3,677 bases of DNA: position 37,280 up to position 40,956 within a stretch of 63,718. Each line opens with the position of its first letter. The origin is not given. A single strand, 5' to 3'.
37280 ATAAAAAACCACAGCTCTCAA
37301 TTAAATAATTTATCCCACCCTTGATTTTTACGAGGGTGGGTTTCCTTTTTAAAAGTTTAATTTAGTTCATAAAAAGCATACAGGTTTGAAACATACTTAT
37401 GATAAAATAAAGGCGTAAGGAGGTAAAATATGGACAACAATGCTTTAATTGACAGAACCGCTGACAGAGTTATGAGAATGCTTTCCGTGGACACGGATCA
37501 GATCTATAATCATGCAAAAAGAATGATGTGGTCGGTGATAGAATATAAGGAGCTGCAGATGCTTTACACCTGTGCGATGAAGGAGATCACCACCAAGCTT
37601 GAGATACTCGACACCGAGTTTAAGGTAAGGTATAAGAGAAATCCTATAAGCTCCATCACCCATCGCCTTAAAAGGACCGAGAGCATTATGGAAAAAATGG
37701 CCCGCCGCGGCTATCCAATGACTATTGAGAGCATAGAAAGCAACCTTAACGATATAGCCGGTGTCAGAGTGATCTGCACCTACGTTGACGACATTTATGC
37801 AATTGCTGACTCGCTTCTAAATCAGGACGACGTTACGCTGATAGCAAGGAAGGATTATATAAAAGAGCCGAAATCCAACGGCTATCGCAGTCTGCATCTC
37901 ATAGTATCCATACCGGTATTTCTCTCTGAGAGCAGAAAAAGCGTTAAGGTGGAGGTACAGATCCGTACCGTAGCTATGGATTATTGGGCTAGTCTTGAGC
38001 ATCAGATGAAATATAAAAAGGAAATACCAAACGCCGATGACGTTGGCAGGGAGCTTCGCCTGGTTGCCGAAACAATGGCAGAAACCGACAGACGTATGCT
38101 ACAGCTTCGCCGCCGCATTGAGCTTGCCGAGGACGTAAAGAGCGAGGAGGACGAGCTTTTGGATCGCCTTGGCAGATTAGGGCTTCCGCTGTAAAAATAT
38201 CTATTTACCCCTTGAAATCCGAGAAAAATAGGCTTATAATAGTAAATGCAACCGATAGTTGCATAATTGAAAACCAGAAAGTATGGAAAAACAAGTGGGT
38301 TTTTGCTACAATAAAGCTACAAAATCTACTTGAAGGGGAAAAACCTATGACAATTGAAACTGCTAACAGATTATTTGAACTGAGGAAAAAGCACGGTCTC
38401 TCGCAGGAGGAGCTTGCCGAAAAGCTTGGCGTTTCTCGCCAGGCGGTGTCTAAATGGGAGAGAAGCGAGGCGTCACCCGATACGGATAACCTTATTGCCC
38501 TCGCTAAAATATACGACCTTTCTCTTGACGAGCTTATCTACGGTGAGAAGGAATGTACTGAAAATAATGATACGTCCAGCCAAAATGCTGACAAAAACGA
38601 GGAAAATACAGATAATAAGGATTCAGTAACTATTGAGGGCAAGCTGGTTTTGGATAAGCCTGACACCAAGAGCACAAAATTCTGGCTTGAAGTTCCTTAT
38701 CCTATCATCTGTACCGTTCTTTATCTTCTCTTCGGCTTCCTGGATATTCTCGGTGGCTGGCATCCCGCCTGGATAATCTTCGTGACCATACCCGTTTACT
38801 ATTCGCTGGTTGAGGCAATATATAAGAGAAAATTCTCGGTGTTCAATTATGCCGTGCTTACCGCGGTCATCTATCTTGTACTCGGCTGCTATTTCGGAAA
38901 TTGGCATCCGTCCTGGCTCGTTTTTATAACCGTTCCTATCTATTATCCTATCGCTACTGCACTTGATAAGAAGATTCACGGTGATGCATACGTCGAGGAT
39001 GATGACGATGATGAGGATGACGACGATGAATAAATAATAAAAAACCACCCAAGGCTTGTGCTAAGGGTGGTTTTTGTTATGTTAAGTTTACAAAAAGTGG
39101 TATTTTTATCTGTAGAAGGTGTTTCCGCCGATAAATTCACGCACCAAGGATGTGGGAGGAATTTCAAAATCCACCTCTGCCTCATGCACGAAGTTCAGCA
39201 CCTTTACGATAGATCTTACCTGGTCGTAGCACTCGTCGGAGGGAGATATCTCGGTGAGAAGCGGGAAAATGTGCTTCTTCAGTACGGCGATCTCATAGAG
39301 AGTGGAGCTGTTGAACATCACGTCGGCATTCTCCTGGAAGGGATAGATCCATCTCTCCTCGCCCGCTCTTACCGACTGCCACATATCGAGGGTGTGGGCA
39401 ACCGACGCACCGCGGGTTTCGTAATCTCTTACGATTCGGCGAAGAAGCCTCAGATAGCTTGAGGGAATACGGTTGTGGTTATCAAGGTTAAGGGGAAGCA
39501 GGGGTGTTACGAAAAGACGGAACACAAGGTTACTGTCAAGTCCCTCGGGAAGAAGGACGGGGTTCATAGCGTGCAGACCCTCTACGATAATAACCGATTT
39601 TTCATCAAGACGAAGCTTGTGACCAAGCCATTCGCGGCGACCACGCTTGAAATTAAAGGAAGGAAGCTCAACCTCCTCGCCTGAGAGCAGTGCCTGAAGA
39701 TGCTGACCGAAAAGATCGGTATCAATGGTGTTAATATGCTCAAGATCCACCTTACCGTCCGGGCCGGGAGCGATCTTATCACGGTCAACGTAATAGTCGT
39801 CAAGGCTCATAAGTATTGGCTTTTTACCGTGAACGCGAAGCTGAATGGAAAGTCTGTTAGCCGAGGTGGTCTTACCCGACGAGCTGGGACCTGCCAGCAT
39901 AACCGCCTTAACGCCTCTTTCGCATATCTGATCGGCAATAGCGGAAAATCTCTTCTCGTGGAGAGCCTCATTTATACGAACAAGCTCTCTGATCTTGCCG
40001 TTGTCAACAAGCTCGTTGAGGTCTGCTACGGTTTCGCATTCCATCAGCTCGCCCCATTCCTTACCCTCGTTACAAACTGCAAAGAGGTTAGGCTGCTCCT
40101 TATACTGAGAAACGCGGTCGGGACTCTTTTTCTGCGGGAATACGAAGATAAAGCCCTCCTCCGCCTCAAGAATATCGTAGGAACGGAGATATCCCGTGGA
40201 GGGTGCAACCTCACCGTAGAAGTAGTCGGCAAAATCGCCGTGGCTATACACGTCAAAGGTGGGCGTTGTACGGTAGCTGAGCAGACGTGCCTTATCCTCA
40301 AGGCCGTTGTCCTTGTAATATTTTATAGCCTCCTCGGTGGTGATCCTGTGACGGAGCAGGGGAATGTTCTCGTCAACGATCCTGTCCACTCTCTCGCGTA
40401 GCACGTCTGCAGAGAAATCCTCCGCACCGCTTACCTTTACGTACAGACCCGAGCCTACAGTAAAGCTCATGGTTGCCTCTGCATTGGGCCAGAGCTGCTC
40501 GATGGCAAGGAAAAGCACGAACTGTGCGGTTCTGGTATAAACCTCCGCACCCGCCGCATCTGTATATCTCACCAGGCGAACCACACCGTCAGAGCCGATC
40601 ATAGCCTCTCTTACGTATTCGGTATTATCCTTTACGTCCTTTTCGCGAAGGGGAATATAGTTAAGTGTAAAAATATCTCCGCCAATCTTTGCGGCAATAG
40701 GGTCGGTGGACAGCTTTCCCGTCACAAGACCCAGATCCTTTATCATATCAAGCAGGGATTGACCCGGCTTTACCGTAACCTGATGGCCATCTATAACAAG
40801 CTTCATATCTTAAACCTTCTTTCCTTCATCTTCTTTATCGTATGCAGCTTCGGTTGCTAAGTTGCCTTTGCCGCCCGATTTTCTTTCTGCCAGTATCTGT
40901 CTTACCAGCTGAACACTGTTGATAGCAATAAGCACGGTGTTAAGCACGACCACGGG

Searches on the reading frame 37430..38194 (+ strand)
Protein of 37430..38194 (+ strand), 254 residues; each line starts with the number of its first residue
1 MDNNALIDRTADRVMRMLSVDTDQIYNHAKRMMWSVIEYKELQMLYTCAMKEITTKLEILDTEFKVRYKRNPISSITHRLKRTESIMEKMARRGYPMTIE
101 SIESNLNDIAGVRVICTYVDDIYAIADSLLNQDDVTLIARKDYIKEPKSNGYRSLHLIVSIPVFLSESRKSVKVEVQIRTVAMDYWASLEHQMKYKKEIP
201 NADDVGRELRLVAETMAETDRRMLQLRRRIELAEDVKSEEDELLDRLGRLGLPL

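Call 5: search_protein_families(library=pfam, proteins=[window:37430-38194:+], max_evalue=0.01)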
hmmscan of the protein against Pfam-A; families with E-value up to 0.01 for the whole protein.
window:37430-38194:+ (254 aa): 1 family
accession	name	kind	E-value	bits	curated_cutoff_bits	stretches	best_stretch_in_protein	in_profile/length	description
PF04607.23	RelA_SpoT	-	5.7e-34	117.2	27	1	78-198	1-111/113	Region found in RelA / SpoT proteins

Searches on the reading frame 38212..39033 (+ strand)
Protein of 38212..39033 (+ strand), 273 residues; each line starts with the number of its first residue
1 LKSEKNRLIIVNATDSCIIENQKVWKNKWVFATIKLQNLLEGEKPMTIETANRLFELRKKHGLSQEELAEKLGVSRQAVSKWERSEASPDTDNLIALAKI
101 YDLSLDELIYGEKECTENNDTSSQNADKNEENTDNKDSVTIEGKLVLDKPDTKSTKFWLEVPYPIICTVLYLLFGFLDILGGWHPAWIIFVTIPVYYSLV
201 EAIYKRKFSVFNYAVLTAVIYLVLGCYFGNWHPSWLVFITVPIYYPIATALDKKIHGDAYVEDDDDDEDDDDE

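Call 5: search_protein_families(library=pfam, proteins=[window:38212-39033:+], max_evalue=0.01)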
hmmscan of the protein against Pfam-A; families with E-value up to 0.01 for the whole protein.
window:38212-39033:+ (273 aa): 18 families
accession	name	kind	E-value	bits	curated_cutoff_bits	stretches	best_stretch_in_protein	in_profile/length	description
PF01381.28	HTH_3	-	1.5e-20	73.4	23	1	56-108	3-55/55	Helix-turn-helix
PF13560.12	HTH_31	-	1.8e-11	44.6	27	1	53-107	5-60/64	Helix-turn-helix domain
PF12844.13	HTH_19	-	5.4e-09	36.3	30.2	1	52-112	2-62/64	Helix-turn-helix domain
PF07022.19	Phage_CI_repr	-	2.5e-08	34.6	22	1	63-114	12-63/65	Bacteriophage CI repressor helix-turn-helix domain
PF13443.12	HTH_26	-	2.9e-07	31.1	22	1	54-110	2-59/63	Cro/C1-type HTH DNA-binding domain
PF04545.22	Sigma70_r4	-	2.6e-05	24.1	24.1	1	54-84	12-42/50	Sigma-70, region 4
PF08279.18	HTH_11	-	3.1e-05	24.2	25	1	56-81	8-34/55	HTH domain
PF17762.8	HTH_ParB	-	9.2e-05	23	22.6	1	47-80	5-38/102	ParB HTH domain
PF15943.11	YdaS_toxin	-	0.00019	21.6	30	1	64-86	10-34/65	Bacterial toxin YdaS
PF13384.12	HTH_23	-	0.00022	21.4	24.6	1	57-82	13-37/50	Homeodomain-like domain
PF13412.12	HTH_24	-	0.00037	20.5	21.9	1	54-80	9-35/48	Winged helix-turn-helix DNA-binding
PF08281.18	Sigma70_r4_2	-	0.00041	20.4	25.7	1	53-81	17-45/54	Sigma-70, region 4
PF13518.12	HTH_28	-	0.00046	20.6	25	1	59-84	9-34/52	Helix-turn-helix domain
PF12802.13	MarR_2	-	0.00095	19.7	27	1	54-81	11-39/61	MarR family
PF07037.17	YfeC-like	-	0.0016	19.1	22.9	0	65-86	3-24/122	Transcription regulator YfeC-like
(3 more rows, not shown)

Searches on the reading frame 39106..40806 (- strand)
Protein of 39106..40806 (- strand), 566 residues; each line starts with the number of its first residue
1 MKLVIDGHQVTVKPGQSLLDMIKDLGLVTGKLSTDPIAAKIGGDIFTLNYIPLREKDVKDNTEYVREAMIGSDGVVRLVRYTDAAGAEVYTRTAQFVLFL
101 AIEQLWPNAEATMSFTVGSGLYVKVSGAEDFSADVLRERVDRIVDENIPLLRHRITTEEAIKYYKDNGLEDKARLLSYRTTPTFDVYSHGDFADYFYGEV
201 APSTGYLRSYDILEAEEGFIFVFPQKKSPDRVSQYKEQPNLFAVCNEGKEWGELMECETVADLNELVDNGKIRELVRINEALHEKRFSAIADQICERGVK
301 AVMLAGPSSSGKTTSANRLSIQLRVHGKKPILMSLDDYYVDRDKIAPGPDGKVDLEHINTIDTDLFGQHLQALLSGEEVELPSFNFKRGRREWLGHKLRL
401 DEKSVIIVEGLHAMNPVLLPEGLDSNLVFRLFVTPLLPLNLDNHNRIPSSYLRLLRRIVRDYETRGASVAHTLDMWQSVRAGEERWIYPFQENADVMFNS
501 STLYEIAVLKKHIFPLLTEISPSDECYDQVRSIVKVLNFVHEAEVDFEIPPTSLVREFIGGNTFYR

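Call 5: search_protein_families(library=pfam, proteins=[window:39106-40806:-], max_evalue=0.01)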
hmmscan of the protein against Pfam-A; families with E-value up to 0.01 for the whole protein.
window:39106-40806:- (566 aa): 2 families
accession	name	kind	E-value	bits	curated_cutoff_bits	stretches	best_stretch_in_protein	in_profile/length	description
PF00485.24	PRK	-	3.5e-14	53.5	22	1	304-501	4-190/196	Phosphoribulokinase / Uridine kinase family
PF00448.28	SRP54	-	0.0014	18.7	22.7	1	301-338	3-40/196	SRP54-type protein, GTPase domain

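Call 6: search_protein_families(library=ncbifam, proteins=[window:39106-40806:-], max_evalue=0.01)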
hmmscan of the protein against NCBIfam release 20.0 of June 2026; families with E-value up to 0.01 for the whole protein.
window:39106-40806:- (566 aa): 9 families
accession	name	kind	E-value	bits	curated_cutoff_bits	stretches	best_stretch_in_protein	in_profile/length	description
NF004018.0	PRK05480.1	equivalog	6.4e-25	87.8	180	1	301-512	8-201/210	uridine kinase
TIGR00235.1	udk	equivalog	2.6e-23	82.8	220.3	1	302-510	9-199/207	uridine kinase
NF005655.0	PRK07429.1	subfamily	4e-10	39.4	236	1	302-498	11-183/326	phosphoribulokinase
NF006746.0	PRK09270.1-5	subfamily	1.1e-05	24.5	250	1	288-410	6-131/210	nucleoside/nucleotide kinase family protein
NF005807.0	PRK07667.1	equivalog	9.2e-05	22.1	221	1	302-411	20-128/193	kinase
TIGR03499.1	FlhF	equivalog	0.00038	20.5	174.15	1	275-338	174-239/286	flagellar biosynthesis GTPase FlhF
NF005115.0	PRK06547.1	equivalog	0.002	17.5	173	1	288-339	4-51/172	hypothetical protein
TIGR00959.1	ffh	equivalog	0.0028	16.6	473.2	1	300-338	100-139/428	signal recognition particle protein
NF006744.0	PRK09270.1-3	equivalog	0.0059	16.1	281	1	297-386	21-111/213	nucleoside/nucleotide kinase family protein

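Call 37: search_solved_structures(query=window:39106-40806:-, max_evalue=0.01, show_alignments=2)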
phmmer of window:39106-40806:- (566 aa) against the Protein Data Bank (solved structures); distinct sequences matched with E-value up to 0.01: 15.
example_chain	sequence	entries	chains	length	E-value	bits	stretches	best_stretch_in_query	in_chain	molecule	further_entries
9y3v_K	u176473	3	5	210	3.5e-10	42.7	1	303-517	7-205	Uridine kinase P10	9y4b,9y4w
3w8r_A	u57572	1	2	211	9.7e-10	41.2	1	302-425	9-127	Uridine kinase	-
3asy_A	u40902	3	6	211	1.3e-09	40.8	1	302-425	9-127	Uridine kinase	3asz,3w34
6vu9_A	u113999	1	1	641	7e-07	31.8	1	69-213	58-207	Threonine--tRNA ligase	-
1tje_A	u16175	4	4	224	3.6e-06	29.4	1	69-214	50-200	Threonyl-tRNA synthetase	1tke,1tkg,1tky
1nyq_A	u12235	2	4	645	2.9e-05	26.4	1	70-215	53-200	threonyl-tRNA synthetase 1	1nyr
1qf6_A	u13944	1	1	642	3.2e-05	26.3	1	69-214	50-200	THREONYL-TRNA SYNTHETASE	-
7z66_AAAA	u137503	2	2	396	0.00024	23.4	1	268-420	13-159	Inorganic pyrophosphatase TTM1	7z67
2jeo_A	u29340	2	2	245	0.00028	23.2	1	304-513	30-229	URIDINE-CYTIDINE KINASE 1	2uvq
9sgf_A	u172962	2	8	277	0.00036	22.8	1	303-513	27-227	Uridine-cytidine kinase 1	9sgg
6pwz_A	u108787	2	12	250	0.00076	21.8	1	306-517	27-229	Uridine-cytidine kinase 2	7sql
1udw_A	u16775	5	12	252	0.00078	21.7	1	306-517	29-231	Uridine-cytidine kinase 2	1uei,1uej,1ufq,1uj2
6n53_A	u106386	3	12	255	0.00082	21.6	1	306-517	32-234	Uridine-cytidine kinase 2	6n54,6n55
1xrj_A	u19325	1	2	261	0.00089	21.5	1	306-517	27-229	Uridine-cytidine kinase 2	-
6gve_J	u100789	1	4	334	0.0082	18.3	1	301-415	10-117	Phosphoribulokinase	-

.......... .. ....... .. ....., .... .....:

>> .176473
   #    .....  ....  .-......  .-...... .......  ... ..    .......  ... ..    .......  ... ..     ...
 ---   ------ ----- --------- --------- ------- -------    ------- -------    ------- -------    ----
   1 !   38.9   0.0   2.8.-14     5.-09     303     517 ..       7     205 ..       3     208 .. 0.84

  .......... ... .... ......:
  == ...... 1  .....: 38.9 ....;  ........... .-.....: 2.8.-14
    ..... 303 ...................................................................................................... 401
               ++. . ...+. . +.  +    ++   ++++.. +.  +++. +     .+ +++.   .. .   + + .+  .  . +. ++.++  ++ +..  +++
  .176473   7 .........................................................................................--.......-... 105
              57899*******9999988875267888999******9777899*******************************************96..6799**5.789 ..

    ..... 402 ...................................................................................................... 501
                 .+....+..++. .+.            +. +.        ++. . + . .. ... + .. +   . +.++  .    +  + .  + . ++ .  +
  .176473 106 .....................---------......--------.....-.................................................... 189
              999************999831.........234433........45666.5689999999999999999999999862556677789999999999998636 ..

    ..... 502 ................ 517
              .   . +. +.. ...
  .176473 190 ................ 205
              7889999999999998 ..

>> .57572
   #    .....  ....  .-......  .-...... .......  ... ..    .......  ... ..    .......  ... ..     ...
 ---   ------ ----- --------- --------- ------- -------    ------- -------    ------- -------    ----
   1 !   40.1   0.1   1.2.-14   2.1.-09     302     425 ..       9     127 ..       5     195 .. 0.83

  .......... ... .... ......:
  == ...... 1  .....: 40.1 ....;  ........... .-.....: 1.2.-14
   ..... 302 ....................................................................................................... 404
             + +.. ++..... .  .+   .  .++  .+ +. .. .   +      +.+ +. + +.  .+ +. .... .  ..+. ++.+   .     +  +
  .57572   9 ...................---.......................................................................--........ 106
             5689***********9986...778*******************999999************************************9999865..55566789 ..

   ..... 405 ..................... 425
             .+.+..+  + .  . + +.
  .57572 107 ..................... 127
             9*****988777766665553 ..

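Call 57: find_related_loci(query=A4, collection=genome_contigs, flank=700)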
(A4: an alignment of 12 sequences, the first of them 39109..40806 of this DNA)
Query A4 (566 aa) in genome_contigs; peptide patterns used: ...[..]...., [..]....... (x = any residue, [..] = any of these).
598 stretches matched a pattern (row limit reached: there are more); 571 encode a relative of the query (tblastn E <= 1e-3); the best 80 are kept; 80 distinct loci.
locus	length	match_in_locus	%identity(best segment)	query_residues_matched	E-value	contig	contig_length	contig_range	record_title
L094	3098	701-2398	92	1-566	0e+0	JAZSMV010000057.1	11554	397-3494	MAG: Eubacteriales bacterium isolate T1900044552_TS20190018.MAGScoT_cleanbin_000068 SGB_257_k141_1245795, whole genome s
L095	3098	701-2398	91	1-566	0e+0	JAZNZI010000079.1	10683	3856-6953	MAG: Eubacteriales bacterium isolate T1900044768_TS20190234.MAGScoT_cleanbin_000055 SGB_2436_k141_724977, whole genome s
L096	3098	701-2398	90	1-566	0e+0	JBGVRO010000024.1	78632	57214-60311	MAG: Eubacteriales bacterium isolate fecal_MAG_139 fecal_MAG_139_contig_0024, whole genome shotgun sequence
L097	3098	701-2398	88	1-566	0e+0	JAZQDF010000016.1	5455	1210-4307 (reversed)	MAG: Eubacteriales bacterium isolate T1900044636_TS20190102.MAGScoT_cleanbin_000097 SGB_1162_k141_1542372, whole genome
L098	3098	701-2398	89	1-566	0e+0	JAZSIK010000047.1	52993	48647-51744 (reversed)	MAG: Eubacteriales bacterium isolate T1900044572_TS20190038.MAGScoT_cleanbin_000021 SGB_439_k141_1981921, whole genome s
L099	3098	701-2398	88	1-566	0e+0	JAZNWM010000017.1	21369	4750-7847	MAG: Eubacteriales bacterium isolate T1900044783_TS20190249.MAGScoT_cleanbin_000084 SGB_2588_k141_1732463, whole genome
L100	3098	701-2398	87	1-566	0e+0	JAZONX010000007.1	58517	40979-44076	MAG: Eubacteriales bacterium isolate T1900045635_YK20190329.MAGScoT_cleanbin_000021 SGB_8087_k141_1674552, whole genome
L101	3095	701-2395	86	1-565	0e+0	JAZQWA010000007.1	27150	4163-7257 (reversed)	MAG: Eubacteriales bacterium isolate T1900045166_TC20190160.MAGScoT_cleanbin_000043 SGB_5151_k141_1041822, whole genome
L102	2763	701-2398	73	1-566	0e+0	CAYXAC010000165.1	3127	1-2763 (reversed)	MAG TPA_asm: uncultured Ruminococcus sp. isolate SRP315200_co1_924 genome assembly, contig: NODE_82493_length_3127_cov_5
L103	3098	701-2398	73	1-566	0e+0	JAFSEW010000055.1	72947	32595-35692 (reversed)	MAG: Oscillospiraceae bacterium isolate RGIG3079 Goat_Rectum-5__c503687, whole genome shotgun sequence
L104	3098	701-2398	72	1-566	0e+0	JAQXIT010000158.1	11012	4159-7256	MAG: Bacillota bacterium isolate SUG1232 k141_119284, whole genome shotgun sequence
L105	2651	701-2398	72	1-566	0e+0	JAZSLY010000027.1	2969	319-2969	MAG: Eubacteriales bacterium isolate T1900044556_TS20190022.MAGScoT_cleanbin_000015 SGB_302_k141_411737, whole genome sh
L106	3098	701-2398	72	1-566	0e+0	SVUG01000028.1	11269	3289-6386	MAG: Oscillospiraceae bacterium isolate SIG715 NODE_94351_length_11269_cov_4.042721, whole genome shotgun sequence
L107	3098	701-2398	71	1-566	0e+0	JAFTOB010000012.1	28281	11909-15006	MAG: Clostridia bacterium isolate RGIG3994 Roe_deer_Cecum-4__c35175, whole genome shotgun sequence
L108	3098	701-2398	70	1-566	0e+0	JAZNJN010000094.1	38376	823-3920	MAG: Faecousia sp. isolate T1900044679_TS20190145.MAGScoT_cleanbin_000072 SGB_1669_k141_630129, whole genome shotgun seq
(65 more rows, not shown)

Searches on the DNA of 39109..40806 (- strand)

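Call 64: search_rna_families(sources=[L103, L104, L108, L119, L123, L130, L134, L146, L150, L155, L158, L160, L161, L164, L165, L166, L102, L105, L106, L109], threshold=gathering)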
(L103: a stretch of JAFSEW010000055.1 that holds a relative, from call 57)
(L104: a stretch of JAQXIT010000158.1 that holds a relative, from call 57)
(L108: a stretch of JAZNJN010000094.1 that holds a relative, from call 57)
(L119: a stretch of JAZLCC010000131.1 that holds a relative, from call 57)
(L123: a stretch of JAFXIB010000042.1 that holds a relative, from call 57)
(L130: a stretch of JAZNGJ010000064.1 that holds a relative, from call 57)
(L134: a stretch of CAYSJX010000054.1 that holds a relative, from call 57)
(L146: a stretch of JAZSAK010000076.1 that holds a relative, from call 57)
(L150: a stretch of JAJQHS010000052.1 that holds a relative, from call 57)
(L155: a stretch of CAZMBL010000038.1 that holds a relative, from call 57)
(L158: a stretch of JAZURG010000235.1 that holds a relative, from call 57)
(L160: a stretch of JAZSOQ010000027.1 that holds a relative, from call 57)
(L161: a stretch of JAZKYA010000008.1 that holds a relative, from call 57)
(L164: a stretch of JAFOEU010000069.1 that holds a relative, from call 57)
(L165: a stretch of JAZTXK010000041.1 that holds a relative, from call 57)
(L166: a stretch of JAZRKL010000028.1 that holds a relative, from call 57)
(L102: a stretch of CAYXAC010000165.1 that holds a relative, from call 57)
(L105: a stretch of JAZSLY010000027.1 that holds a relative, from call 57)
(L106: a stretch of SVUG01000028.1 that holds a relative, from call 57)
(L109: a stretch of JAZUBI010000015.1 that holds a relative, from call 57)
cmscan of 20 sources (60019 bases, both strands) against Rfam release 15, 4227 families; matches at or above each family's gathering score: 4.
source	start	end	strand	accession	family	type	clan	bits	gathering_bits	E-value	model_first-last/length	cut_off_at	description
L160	2687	2762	+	RF01706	Gut-1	Gene; sRNA;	-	72.2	50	1.6e-12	1-77/77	no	Gut-1 RNA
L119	2463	2533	+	RF01706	Gut-1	Gene; sRNA;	-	56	50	2e-08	1-77/77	no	Gut-1 RNA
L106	2748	2835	-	RF00005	tRNA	Gene; tRNA;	CL00001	52.2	29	2.3e-08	1-71/71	no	tRNA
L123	561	658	+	RF00167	Purine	Cis-reg; riboswitch;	CL00123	50.6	37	1.2e-05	1-102/102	no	Purine riboswitch aptamer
